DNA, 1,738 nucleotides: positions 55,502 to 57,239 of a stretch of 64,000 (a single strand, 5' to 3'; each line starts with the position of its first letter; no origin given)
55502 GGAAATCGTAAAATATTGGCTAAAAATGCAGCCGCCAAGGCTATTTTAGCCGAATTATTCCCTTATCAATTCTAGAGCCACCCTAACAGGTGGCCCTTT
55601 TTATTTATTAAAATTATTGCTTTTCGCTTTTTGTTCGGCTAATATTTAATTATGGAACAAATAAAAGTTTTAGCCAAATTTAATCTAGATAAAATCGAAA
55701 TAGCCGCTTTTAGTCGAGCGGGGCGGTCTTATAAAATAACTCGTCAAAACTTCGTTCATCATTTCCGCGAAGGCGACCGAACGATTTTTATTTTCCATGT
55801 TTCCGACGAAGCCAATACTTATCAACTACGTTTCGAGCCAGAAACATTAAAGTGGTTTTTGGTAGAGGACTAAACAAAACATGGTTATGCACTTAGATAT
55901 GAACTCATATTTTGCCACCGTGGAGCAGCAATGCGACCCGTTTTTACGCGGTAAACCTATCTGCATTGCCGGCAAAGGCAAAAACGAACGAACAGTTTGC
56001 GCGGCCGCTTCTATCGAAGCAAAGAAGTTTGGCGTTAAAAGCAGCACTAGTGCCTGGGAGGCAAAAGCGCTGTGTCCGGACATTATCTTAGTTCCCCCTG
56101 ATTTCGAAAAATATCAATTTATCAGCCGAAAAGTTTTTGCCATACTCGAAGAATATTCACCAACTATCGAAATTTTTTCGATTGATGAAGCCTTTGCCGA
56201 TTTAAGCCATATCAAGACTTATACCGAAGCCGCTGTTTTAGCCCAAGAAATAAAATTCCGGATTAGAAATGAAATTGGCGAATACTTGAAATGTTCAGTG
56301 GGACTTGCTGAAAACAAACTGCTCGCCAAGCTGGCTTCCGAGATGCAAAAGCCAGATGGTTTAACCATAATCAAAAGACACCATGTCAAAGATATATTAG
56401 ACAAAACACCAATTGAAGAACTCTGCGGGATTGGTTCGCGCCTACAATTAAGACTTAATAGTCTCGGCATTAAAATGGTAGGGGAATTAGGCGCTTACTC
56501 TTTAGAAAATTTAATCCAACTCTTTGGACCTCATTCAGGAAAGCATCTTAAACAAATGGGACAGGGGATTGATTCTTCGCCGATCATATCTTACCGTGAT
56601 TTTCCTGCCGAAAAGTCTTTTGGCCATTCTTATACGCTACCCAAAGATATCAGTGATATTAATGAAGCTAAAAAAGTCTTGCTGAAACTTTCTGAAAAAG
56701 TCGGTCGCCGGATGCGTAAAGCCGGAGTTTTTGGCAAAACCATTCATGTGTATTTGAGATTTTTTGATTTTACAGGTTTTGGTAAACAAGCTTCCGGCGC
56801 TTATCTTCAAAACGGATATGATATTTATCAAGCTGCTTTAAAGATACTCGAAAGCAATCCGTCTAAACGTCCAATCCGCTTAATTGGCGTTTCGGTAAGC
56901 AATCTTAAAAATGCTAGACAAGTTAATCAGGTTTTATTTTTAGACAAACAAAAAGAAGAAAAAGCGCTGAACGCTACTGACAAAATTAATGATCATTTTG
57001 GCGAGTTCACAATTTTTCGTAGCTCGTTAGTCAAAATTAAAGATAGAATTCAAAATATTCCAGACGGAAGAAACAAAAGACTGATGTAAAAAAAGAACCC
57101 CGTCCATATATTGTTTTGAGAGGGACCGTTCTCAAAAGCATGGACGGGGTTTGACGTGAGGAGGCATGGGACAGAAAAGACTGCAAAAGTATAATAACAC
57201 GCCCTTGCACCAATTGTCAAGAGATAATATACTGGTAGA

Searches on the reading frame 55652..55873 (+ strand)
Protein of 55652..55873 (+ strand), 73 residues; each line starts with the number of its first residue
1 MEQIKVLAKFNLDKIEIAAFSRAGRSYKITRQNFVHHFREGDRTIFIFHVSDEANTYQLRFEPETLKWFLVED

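Call 6: search_protein_families(library=pfam, proteins=[window:55652-55873:+], max_evalue=0.01)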
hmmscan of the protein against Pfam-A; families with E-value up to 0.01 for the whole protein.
window:55652-55873:+ (73 aa): 0 families

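Call 35: search_protein_families(library=pfam, proteins=[window:55652-55873:+], max_evalue=10)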
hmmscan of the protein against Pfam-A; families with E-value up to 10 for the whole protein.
window:55652-55873:+ (73 aa): 0 families

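Call 36: search_protein_families(library=ncbifam, proteins=[window:55652-55873:+], max_evalue=1)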
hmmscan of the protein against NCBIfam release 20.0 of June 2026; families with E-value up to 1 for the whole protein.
window:55652-55873:+ (73 aa): 1 family
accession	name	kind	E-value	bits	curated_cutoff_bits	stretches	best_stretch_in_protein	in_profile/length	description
NF008917.0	PRK12279.1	equivalog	0.011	15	526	1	4-58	234-290/311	50S ribosomal protein L22/unknown domain fusion protein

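Call 37: find_homologous_proteins(query=window:55652-55873:+, max_evalue=0.001)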
Query window:55652-55873:+ (73 aa): 4 proteins with E <= 0.001 among 4 candidates.
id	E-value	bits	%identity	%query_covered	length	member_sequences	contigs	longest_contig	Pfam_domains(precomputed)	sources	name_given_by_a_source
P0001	9.9e-42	157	100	100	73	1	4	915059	-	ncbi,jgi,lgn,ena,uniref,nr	ncbi:TPA: hypothetical protein DD449_00320 [Candidatus Berkelbacteria bacterium]|uniref:Gwf1 protein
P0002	2.1e-27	112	74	99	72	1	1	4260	-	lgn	-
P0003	8.0e-27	110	74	96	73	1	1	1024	-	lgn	-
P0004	1.4e-23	99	64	99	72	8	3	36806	-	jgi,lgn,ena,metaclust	metaclust:\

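Call 40: find_encoding_contigs(protein=P0002, flank=4000, max_places=4)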
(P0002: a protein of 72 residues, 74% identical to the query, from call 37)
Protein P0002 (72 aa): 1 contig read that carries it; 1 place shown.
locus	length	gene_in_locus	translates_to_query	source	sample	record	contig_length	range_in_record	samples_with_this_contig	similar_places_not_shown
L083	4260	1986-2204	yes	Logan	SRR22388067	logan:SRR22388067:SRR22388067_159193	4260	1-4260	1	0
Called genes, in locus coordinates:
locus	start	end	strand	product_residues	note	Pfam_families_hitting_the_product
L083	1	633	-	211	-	?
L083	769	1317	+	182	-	-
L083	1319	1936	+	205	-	PF13483:Lactamase_B_3, PF12706:Lactamase_B_2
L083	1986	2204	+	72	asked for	-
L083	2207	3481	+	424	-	PF00817:IMS, PF11798:IMS_HHH (weak), PF21999:IMS_HHH_1, PF11799:IMS_C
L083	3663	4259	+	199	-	?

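Call 41: find_encoding_contigs(protein=P0003, flank=4000, max_places=4)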
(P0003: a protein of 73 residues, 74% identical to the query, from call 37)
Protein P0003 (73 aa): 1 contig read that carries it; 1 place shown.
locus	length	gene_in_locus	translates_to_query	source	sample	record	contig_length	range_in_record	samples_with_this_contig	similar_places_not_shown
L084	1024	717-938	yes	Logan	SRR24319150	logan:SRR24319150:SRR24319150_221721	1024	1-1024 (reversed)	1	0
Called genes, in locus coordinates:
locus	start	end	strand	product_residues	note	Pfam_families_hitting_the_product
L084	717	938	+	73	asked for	-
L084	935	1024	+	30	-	?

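Call 63: predict_structure(alignment_id=A1)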
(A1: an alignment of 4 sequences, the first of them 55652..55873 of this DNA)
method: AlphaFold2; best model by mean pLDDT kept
length: 73 residues; sequences in the alignment: 4
mean_pLDDT: 92.7   pTM: 0.80
mean pLDDT of the five models: 92.7, 92.4, 92.0, 91.5, 91.2
residues with pLDDT >= 90: 60; 70-90: 12; 50-70: 1; < 50: 0
segments of 3 or more residues with pLDDT < 50: none
pLDDT, mean of each block of 10 residues (from residue 1): 94 91 95 90 94 95 94 77
secondary structure, 60 per line:
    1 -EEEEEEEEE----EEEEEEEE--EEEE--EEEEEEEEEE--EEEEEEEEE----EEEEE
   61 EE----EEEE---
elements in order: E2-10 E15-22 E25-28 E31-40 E43-51 E56-62 E67-70
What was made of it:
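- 55652..55873 (+): 73-aa ORF: small all-beta protein, distant member of a DUF6504-like family, first gene of the operon. AF2 pLDDT 92.7 with seven strands (call 63).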

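Call 66: fold_search(model_id=the predicted structure, library=pdb)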
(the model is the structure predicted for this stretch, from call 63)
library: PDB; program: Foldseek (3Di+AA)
matches with E <= 10: 478; with E <= 0.001: 0
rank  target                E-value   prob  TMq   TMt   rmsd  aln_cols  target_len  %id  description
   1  3zw1_A                2.6e-01  0.82  0.46  0.39  12.0        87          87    9  Structure of Bambl lectine in complex with lewix x antigen (released 2011-11-16)
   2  6zuk_D                4.6e-01  0.82  0.46  0.40  10.7        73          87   12  Crystal structure of dimethylated RSL-N23H/G68H (RSL-B6) in complex with cucurbit[7]uril and zinc (released 2020-11-25)
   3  3hol                  6.8e-01  0.30  0.33  0.07  10.7        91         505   13  The Structure of Intact Ap-TbpB (N and C lobes) (released 2009-10-06)
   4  8q6a                  8.0e-01  0.66  0.52  0.43  11.1        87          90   11  The RSL-D32N - sulfonato-calix[8]arene complex, I213 form, citrate pH 4.0 (released 2024-03-06)
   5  5kkx_A                8.5e-01  0.28  0.34  0.14   9.4        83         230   16  Crystal structure of a TbpB C-lobe mutant from Neisseria meningitidis M982 (released 2017-07-19)
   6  4csd_A                9.5e-01  0.44  0.46  0.14  11.6        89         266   10  Structure of Monomeric Ralstonia solanacearum lectin (released 2014-10-08)
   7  4o3w_B                9.5e-01  0.33  0.37  0.07   9.2        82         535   10  Crystal structure of the vaccine antigen Transferrin Binding Protein B (TbpB) mutant Tyr-63-Ala from Actinobacillus su (released 2015-01-14)
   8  3nvx_B                1.0e+00  0.60  0.50  0.11  10.2        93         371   10  Molecular mechanism of guidance cue recognition (released 2010-09-15)
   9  6zuk_A                1.0e+00  0.44  0.46  0.39  12.3        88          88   11  Crystal structure of dimethylated RSL-N23H/G68H (RSL-B6) in complex with cucurbit[7]uril and zinc (released 2020-11-25)
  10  7pr5_A                1.1e+00  0.44  0.46  0.39  10.1        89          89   10  Cocrystal of an RSL-N23H and sulfonato-thiacalix[4]arene - zinc complex (released 2022-03-02)
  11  4r40_C                1.1e+00  0.33  0.37  0.09  10.6        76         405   12  Crystal Structure of TolB/Pal complex from Yersinia pestis. (released 2014-09-03)
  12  3ve1_C                1.1e+00  0.15  0.29  0.06  10.1        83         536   13  The 2.9 angstrom crystal structure of Transferrin binding protein B (TbpB) from serogroup B M982 Neisseria meningitidi (released 2012-02-22)
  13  6t9b_F                1.1e+00  0.47  0.46  0.39  10.2        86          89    9  Crystal structrue of RSL W31A lectin mutant in complex with alpha-methylfucoside (released 2020-04-22)
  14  9frn_A                1.2e+00  0.41  0.45  0.37  11.6        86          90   12  The RSL-D46H - sulfonato-calix[8]arene complex, acetate pH 4.0 (released 2025-07-02)
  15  6vxk_A                1.2e+00  0.72  0.49  0.11   6.5        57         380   12  Cryo-EM Structure of the full-length A39R/PlexinC1 complex (released 2020-04-29)
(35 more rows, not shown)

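Call 67: search_protein_representatives(alignment_id=A1)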
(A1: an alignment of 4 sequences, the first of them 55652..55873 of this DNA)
Query: 4 sequences, 72 profile positions. Proteins with E-value up to 0.001 (for the whole library): 226; up to 1e-10: 15; up to 1e-30: 1. The best 150 are listed.
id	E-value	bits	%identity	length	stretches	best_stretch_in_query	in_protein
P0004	2.2e-41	155.8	-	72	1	1-72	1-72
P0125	2.3e-27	110.9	-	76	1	1-72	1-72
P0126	5.9e-24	100.0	-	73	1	1-72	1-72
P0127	3.6e-20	87.9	-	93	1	2-72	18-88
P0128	7.1e-18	80.5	-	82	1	2-72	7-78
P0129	3.2e-14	68.8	-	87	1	1-72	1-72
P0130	1.1e-12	64.0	-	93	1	4-72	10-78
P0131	3.8e-12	62.2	-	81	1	4-72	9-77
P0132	6.1e-12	61.5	-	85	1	2-72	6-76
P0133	7.3e-12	61.3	-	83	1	2-72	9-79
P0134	7.7e-12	61.2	-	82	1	2-71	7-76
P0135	1.2e-11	60.5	-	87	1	4-72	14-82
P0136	2.8e-11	59.4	-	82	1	2-72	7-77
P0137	5.1e-11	58.6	-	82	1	2-72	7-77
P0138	9.9e-11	57.6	-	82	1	2-71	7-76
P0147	2.1e-09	53.4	-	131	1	2-71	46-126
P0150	3.4e-09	52.7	-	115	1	2-72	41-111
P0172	3.0e-08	49.7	-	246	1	4-72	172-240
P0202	5.8e-07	45.6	-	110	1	2-72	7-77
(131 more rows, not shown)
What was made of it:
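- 55652..55873 (+): 226 representatives found in an exhaustive HMM search (call 67).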

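Call 68: search_protein_families(library=pfam, proteins=[P0125, P0127, P0128, P0130, P0134, P0136, P0147, P0150, P0172, P0202], max_evalue=0.1)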
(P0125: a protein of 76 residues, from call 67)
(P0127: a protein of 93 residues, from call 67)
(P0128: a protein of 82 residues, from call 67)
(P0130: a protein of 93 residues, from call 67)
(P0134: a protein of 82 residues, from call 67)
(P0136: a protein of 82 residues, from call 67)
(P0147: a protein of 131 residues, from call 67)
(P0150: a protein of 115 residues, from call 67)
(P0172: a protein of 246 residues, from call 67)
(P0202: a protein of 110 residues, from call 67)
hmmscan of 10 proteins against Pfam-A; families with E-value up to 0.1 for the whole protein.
P0125 (76 aa): 0 families

P0127 (93 aa): 0 families

P0128 (82 aa): 2 families
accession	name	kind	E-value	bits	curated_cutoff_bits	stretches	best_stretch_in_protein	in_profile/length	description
PF20114.4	DUF6504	-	0.0016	19.1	24.2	1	3-49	4-53/103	Domain of unknown function (DUF6504)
PF01233.25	NMT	-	0.031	14.6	25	1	56-77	47-68/160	Myristoyl-CoA:protein N-myristoyltransferase, N-terminal domain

P0130 (93 aa): 0 families

P0134 (82 aa): 1 family
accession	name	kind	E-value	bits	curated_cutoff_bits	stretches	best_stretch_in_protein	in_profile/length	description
PF20114.4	DUF6504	-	2.2e-05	25.1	24.2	1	3-45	4-50/103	Domain of unknown function (DUF6504)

P0136 (82 aa): 1 family
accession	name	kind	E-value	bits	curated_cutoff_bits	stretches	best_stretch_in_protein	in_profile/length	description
PF20114.4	DUF6504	-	0.031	15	24.2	0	5-38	6-43/103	Domain of unknown function (DUF6504)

P0147 (131 aa): 0 families

P0150 (115 aa): 2 families
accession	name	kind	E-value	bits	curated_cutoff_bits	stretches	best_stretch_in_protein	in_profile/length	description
PF20114.4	DUF6504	-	0.0012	19.5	24.2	1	39-77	6-48/103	Domain of unknown function (DUF6504)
PF11225.14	DUF3024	-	0.038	14.6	24.9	1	53-111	27-87/112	Domain of unknown function (DUF3024)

P0172 (246 aa): 1 family
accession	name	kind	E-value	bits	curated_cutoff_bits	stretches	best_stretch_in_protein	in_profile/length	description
PF20114.4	DUF6504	-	0.094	13.4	24.2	0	179-202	21-44/103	Domain of unknown function (DUF6504)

P0202 (110 aa): 0 families

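Call 70: find_encoding_contigs(protein=P0134, flank=3000, max_places=3)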
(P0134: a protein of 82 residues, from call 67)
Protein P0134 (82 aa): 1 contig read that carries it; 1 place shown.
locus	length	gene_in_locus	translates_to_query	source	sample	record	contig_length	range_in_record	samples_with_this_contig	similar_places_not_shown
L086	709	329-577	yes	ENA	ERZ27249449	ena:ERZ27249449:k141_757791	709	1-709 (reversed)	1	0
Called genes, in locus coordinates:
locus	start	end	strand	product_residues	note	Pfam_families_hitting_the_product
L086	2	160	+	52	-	?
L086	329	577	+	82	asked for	PF20114:DUF6504 (faint)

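Call 71: find_encoding_contigs(protein=P0128, flank=3000, max_places=3)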
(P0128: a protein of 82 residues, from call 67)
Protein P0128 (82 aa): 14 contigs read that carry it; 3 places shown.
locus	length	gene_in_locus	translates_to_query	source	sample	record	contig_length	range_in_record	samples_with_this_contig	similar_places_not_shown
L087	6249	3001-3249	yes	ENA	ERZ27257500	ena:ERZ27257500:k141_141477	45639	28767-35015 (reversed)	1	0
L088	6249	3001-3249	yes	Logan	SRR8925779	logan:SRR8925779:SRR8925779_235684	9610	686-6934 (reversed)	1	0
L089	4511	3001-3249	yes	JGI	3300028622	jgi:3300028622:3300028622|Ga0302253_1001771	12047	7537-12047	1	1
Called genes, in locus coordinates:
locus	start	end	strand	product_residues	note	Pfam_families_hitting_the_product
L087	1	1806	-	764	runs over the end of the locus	PF04480:DUF559, PF00270:DEAD, PF00271:Helicase_C, PF16124:RecQ_Zn_bind, PF00570:HRDC, PF14493:HTH_40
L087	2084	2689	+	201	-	PF01726:LexA_DNA_bind, PF00717:Peptidase_S24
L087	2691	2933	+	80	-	-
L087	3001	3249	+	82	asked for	-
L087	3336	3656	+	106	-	PF05635:23S_rRNA_IVP, PF22296:bAvd (weak)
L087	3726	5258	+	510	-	PF00817:IMS, PF11799:IMS_C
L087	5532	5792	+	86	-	PF00076:RRM_1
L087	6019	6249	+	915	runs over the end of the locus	PF00133:tRNA-synt_1, PF09334:tRNA-synt_1g, PF13603:tRNA-synt_1_2, PF00133:tRNA-synt_1 (weak), PF08264:Anticodon_1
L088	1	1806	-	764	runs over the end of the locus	PF04480:DUF559, PF00270:DEAD, PF00271:Helicase_C, PF16124:RecQ_Zn_bind, PF00570:HRDC, PF14493:HTH_40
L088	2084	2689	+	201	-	PF01726:LexA_DNA_bind, PF00717:Peptidase_S24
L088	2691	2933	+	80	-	-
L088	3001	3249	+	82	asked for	-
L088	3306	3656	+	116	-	PF05635:23S_rRNA_IVP, PF22296:bAvd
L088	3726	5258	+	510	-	PF00817:IMS, PF11799:IMS_C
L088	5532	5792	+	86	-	PF00076:RRM_1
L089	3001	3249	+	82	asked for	-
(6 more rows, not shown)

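Call 72: find_encoding_contigs(protein=P0131, flank=3000, max_places=3)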
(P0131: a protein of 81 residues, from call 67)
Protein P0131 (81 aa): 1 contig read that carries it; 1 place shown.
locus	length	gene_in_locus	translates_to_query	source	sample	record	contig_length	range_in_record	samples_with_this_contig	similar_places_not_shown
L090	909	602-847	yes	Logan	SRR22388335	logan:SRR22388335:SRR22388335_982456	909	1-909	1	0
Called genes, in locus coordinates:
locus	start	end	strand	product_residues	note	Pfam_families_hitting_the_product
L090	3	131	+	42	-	?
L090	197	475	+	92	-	-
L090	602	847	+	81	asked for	-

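Call 81: find_encoding_contigs(protein=P0136, flank=3000, max_places=2)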
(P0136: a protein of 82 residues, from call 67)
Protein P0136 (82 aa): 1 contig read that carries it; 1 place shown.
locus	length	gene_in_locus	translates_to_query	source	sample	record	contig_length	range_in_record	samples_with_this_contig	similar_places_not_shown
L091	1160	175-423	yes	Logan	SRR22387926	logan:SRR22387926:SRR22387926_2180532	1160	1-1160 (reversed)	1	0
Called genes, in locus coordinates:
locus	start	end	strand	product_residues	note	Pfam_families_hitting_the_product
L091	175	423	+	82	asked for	-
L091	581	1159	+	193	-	?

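Call 82: find_encoding_contigs(protein=P0130, flank=3000, max_places=2)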
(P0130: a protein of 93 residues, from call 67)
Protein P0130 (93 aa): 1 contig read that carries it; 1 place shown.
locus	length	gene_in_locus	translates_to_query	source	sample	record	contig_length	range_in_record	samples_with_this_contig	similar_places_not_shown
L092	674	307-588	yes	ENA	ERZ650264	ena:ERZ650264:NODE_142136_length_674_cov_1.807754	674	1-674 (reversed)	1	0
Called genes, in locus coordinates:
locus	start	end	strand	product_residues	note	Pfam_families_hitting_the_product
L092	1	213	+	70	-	?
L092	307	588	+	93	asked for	-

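Call 83: find_encoding_contigs(protein=P0129, flank=3000, max_places=2)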
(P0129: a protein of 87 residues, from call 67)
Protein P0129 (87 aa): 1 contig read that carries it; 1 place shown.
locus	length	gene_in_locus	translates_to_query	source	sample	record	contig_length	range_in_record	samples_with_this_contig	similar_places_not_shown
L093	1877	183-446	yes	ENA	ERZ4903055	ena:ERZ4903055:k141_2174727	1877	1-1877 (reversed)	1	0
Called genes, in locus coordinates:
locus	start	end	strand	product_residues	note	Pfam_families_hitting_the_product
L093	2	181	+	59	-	?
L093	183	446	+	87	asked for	-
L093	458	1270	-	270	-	PF00665:rve, PF13683:rve_3, PF13333:rve_2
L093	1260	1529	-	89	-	PF01527:HTH_Tnp_1, PF13384:HTH_23, PF13518:HTH_28 (weak)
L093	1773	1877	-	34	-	?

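Call 88: search_protein_families(library=pfam, alignment_id=A2, max_evalue=0.01)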
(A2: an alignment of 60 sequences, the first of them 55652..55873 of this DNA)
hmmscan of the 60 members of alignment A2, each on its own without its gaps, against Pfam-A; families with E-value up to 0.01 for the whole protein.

A. member 1, window:55652-55873:+ (73 aa): 0 families

B. families by the number of members that match (of 60 scanned): 2 families
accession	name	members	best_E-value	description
PF20114.4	DUF6504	10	2.2e-05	Domain of unknown function (DUF6504)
PF01233.25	NMT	1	0.005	Myristoyl-CoA:protein N-myristoyltransferase, N-terminal domain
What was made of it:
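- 55652..55873 (+): 10 of 60 members weakly match PF20114 (call 88).
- On DUF6504 (PF20114), for the 73-aa ORF: 10 of 60 family members hit at E<=0.01, and one (P0134) passes the cutoff at 25.1 against 24.2 bits (calls 68, 88).
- Closest known: Small accessory genes upstream of Y-family polymerase genes. Different: The family is a distant branch of the uncharacterised DUF6504 (call 88).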

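Call 89: search_solved_structures(query=A2, max_evalue=1)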
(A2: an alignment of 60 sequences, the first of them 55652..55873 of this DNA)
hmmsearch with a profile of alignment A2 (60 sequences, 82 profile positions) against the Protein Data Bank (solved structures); distinct sequences matched with E-value up to 1: 0.

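Call 93: search_protein_families(library=pfam, proteins=[L087:3726-5258:+, L087:2691-2933:+], max_evalue=0.001)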
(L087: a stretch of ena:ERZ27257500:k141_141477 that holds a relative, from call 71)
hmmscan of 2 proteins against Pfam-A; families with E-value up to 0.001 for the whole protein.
L087:3726-5258:+ (510 aa): 2 families
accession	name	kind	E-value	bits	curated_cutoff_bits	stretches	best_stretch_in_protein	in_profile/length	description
PF00817.25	IMS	-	5.3e-44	150.2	23.2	1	5-154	1-148/148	impB/mucB/samB family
PF11799.13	IMS_C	-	1.7e-07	32.1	20.7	1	294-415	15-101/109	impB/mucB/samB family C-terminal domain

L087:2691-2933:+ (80 aa): 0 families

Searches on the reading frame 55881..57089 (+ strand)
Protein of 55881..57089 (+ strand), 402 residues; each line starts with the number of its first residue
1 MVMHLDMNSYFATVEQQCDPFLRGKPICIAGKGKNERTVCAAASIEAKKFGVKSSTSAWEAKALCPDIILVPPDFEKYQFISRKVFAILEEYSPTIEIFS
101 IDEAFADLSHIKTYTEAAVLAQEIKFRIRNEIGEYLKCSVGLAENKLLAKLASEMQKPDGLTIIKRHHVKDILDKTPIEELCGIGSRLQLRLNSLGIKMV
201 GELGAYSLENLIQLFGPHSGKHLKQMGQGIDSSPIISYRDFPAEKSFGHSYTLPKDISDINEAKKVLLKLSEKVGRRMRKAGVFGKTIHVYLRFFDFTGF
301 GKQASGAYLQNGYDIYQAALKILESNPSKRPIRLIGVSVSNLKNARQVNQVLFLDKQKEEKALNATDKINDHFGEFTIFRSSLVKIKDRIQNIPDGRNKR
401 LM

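Call 6: search_protein_families(library=pfam, proteins=[window:55881-57089:+], max_evalue=0.01)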
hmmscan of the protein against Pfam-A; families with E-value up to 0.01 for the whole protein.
window:55881-57089:+ (402 aa): 5 families
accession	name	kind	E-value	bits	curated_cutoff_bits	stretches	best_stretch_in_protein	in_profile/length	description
PF00817.25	IMS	-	1e-43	149.2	23.2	1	5-154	1-148/148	impB/mucB/samB family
PF11799.13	IMS_C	-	1.3e-23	83.9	20.7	1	245-347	2-106/109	impB/mucB/samB family C-terminal domain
PF21999.2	IMS_HHH_1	-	7.3e-08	33.2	27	1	180-231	2-53/53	DNA polymerase-iota, thumb domain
PF11798.14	IMS_HHH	-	0.0001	22.8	24.4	1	169-197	4-32/32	IMS family HHH motif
PF21704.3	POLH-Rev1_HhH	-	0.00034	21.2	27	1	177-230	2-56/56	DNApol eta/Rev1, HhH motif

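Call 36: search_protein_families(library=ncbifam, proteins=[window:55881-57089:+], max_evalue=1)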
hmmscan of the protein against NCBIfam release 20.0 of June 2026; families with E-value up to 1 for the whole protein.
window:55881-57089:+ (402 aa): 10 families
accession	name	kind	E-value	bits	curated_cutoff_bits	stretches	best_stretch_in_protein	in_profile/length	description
NF002848.0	PRK03103.1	subfamily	1.1e-97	327.1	381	1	2-383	6-391/410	DNA polymerase IV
NF002492.0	PRK01810.1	equivalog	2.2e-91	306.6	399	1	2-386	12-397/412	DNA polymerase IV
NF002677.0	PRK02406.1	equivalog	1.6e-84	284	256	1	2-348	8-349/357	DNA polymerase IV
NF010731.0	PRK14133.1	equivalog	5.4e-83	279.1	362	1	2-357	5-350/352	DNA polymerase IV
NF002882.0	PRK03348.1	equivalog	1.9e-82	277.5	389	1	2-366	7-366/461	DNA polymerase IV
NF003015.0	PRK03858.1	subfamily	7e-78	262.4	367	1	2-387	9-389/399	DNA polymerase IV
NF002751.0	PRK02794.1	equivalog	1.6e-76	257.9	371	1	2-385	40-419/425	DNA polymerase IV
NF002883.0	PRK03352.1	equivalog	1.6e-59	201.9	330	1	2-340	7-340/347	DNA polymerase IV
NF002292.0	PRK01216.1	equivalog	1.5e-54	185.4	339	1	1-350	2-347/351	DNA polymerase IV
NF002955.0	PRK03609.1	subfamily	1.3e-32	113.2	431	1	1-379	1-390/422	translesion error-prone DNA polymerase V subunit UmuC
